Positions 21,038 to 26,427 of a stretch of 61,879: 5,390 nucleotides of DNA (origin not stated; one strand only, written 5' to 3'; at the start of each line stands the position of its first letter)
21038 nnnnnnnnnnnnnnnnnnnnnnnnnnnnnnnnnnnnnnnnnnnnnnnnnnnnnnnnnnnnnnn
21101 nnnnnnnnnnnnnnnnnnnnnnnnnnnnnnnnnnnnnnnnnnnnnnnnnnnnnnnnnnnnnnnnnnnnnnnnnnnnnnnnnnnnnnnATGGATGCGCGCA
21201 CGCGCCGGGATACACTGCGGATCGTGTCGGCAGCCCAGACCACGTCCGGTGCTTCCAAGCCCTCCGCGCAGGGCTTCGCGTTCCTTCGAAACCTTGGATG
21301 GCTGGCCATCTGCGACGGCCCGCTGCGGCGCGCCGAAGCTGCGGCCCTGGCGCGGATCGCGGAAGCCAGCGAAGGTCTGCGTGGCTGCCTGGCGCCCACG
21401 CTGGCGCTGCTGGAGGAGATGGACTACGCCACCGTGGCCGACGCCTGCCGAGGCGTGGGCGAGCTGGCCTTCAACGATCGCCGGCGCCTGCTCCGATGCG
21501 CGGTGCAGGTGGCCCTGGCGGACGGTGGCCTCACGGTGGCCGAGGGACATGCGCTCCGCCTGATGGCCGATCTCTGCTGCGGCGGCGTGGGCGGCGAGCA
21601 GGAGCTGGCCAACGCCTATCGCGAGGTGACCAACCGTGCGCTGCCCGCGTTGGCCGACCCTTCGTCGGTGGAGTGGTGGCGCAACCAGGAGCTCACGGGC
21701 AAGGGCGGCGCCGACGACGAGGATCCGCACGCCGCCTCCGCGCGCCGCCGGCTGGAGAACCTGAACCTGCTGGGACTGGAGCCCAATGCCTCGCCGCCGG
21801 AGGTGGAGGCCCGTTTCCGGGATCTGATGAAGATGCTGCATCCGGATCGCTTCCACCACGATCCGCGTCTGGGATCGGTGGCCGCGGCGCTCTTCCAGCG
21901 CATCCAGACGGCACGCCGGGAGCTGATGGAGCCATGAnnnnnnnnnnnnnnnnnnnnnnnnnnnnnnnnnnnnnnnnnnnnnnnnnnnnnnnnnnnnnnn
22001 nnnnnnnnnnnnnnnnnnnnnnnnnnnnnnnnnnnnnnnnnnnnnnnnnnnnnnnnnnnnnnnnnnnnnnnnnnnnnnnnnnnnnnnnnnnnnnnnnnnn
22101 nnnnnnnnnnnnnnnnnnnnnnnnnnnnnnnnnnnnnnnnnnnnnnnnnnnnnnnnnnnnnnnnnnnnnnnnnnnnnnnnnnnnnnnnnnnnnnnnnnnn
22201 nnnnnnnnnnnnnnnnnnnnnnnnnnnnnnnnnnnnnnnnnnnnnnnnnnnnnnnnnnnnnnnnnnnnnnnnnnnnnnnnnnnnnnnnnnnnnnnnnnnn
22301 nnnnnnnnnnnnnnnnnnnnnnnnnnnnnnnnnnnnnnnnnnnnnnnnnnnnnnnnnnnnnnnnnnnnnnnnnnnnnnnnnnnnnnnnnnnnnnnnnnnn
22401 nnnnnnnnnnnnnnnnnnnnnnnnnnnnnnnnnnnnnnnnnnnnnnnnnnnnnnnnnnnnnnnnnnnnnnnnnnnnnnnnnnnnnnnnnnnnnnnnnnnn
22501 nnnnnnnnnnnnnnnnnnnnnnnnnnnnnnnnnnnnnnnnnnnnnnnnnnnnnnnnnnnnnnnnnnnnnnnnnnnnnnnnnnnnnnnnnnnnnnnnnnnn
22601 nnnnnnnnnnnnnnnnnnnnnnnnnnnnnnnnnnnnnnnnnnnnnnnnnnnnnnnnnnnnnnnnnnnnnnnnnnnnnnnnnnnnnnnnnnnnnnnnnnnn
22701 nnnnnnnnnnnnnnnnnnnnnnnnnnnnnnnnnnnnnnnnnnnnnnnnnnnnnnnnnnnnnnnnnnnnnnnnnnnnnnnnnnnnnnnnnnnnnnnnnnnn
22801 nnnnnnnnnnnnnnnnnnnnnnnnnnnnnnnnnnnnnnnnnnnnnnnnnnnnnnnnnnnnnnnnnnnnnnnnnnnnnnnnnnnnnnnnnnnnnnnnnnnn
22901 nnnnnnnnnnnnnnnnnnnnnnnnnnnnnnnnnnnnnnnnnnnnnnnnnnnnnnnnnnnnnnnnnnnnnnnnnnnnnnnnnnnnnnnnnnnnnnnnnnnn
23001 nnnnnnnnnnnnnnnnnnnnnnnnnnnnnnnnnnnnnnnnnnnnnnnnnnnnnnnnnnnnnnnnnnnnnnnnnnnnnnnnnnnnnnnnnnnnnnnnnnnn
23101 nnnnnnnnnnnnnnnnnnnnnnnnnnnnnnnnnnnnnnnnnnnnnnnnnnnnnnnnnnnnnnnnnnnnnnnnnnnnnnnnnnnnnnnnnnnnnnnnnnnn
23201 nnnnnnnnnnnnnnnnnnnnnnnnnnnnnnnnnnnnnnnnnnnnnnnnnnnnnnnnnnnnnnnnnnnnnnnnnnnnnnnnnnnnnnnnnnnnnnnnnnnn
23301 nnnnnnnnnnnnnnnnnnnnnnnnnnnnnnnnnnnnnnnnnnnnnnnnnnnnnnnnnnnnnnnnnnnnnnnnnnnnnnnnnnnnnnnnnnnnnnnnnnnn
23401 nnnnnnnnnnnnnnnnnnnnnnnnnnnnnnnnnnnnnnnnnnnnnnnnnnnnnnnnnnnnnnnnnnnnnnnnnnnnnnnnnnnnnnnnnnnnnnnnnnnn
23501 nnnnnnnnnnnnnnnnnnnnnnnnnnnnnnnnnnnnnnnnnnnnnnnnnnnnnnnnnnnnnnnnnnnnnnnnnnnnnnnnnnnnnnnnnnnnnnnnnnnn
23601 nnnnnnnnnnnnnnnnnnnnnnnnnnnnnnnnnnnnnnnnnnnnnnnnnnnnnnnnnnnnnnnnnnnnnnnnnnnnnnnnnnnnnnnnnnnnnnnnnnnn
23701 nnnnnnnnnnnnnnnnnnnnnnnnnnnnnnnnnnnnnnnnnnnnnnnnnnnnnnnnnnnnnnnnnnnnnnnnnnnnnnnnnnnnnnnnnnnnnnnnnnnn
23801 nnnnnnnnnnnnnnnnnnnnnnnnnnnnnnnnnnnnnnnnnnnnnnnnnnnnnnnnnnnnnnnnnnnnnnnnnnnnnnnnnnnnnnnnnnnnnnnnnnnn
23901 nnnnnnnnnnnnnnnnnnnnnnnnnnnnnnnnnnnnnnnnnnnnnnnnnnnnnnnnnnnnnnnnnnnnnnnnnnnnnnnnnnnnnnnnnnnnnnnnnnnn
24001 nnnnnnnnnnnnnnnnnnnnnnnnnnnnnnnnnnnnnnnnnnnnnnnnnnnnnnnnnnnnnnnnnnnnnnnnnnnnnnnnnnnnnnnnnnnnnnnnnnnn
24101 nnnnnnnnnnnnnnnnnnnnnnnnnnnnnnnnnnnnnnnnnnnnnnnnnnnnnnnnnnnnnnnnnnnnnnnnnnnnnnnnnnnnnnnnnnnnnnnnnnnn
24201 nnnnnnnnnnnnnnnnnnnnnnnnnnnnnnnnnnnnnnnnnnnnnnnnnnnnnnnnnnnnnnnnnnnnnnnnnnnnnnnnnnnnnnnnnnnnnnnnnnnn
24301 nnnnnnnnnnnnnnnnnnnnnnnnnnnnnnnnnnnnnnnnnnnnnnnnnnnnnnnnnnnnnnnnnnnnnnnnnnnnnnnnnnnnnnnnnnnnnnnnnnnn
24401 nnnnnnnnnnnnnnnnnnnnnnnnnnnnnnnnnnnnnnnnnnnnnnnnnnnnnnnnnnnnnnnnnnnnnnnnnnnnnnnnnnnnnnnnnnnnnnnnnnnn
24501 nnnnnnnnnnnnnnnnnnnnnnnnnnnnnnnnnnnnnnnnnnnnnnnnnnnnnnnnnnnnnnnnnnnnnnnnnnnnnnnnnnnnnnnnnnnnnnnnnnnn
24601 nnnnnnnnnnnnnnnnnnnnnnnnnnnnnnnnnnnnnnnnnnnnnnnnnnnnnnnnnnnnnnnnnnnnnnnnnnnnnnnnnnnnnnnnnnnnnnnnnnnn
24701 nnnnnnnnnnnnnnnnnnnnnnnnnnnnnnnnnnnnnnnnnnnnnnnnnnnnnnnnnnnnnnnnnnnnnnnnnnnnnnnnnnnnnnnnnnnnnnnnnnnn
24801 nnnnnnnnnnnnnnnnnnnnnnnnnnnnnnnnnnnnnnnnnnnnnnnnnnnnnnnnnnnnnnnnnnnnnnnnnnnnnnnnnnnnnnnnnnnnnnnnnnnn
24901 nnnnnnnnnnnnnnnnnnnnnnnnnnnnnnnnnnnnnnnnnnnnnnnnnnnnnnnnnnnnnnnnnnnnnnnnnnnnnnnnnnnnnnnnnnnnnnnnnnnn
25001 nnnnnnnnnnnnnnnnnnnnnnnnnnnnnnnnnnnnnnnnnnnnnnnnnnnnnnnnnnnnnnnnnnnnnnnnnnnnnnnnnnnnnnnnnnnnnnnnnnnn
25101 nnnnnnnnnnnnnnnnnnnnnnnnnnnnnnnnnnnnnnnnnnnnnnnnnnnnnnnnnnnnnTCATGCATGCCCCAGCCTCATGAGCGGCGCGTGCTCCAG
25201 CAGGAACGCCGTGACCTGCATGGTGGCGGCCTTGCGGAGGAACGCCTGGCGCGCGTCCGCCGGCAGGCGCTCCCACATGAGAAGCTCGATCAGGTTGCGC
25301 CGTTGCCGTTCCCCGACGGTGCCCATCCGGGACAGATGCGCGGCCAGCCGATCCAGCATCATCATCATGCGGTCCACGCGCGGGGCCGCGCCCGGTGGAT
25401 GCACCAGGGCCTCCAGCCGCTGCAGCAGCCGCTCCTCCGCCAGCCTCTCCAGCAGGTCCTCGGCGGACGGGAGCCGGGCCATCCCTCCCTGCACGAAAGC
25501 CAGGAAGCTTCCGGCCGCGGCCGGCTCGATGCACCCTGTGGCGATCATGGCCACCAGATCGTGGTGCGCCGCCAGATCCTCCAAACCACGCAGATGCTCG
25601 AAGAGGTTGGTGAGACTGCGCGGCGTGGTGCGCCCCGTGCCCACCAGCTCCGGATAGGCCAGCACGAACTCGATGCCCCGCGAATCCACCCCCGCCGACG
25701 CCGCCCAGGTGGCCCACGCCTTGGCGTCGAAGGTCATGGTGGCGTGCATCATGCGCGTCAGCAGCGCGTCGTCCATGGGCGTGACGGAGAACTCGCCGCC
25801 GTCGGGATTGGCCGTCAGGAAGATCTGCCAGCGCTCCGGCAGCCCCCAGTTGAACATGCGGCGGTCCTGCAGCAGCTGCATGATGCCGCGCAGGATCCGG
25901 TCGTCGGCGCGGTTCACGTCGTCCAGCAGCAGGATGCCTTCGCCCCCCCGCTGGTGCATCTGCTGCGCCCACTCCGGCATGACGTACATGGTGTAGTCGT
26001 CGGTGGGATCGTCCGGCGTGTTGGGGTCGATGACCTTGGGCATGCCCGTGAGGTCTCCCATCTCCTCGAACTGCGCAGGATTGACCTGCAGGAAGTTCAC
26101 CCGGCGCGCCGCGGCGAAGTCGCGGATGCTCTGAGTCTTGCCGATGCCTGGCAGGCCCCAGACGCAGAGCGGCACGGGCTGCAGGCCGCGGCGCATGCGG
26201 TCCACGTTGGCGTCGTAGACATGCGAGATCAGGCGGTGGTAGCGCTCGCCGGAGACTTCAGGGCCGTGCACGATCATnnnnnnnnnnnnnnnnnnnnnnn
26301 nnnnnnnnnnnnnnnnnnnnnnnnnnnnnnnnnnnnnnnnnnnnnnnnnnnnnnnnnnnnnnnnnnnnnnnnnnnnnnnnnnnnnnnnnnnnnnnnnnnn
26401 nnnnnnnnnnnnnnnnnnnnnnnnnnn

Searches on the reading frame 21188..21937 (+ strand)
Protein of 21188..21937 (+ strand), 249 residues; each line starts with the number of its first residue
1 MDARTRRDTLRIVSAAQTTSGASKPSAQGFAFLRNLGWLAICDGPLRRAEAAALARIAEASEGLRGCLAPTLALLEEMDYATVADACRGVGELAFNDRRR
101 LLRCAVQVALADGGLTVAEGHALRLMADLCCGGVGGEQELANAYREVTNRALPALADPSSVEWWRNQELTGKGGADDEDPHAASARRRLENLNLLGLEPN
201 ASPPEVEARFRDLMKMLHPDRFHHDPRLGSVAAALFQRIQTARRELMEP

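Call 23: search_protein_families(library=pfam, proteins=[window:21188-21937:+], max_evalue=0.01)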
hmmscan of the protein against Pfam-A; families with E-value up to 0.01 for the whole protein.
window:21188-21937:+ (249 aa): 2 families
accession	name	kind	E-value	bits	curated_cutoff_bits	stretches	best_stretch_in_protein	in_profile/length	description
PF05099.18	TerB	-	3.6e-08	34.1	24.4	1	39-129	11-105/118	Tellurite resistance protein TerB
PF00226.36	DnaJ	-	4.3e-07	30.4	27.8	1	194-248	5-55/63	DnaJ domain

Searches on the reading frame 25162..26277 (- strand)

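Call 23: search_protein_families(library=pfam, proteins=[window:25162-26277:-], max_evalue=0.01)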
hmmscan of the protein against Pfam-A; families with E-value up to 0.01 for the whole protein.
window:25162-26277:- (371 aa): 4 families
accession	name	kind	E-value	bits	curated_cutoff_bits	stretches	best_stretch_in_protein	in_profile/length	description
PF07728.20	AAA_5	-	2.1e-06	28.2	22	1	37-176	2-139/139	AAA domain (dynein-related subfamily)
PF13401.12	AAA_22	-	0.00073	20.3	27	1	37-137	8-109/130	AAA domain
PF13191.12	AAA_16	-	0.0041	18.1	32.6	0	26-69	17-62/167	AAA ATPase domain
PF07726.17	AAA_3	-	0.0048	17.2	27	0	40-175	5-128/131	ATPase family associated with various cellular activities (AAA)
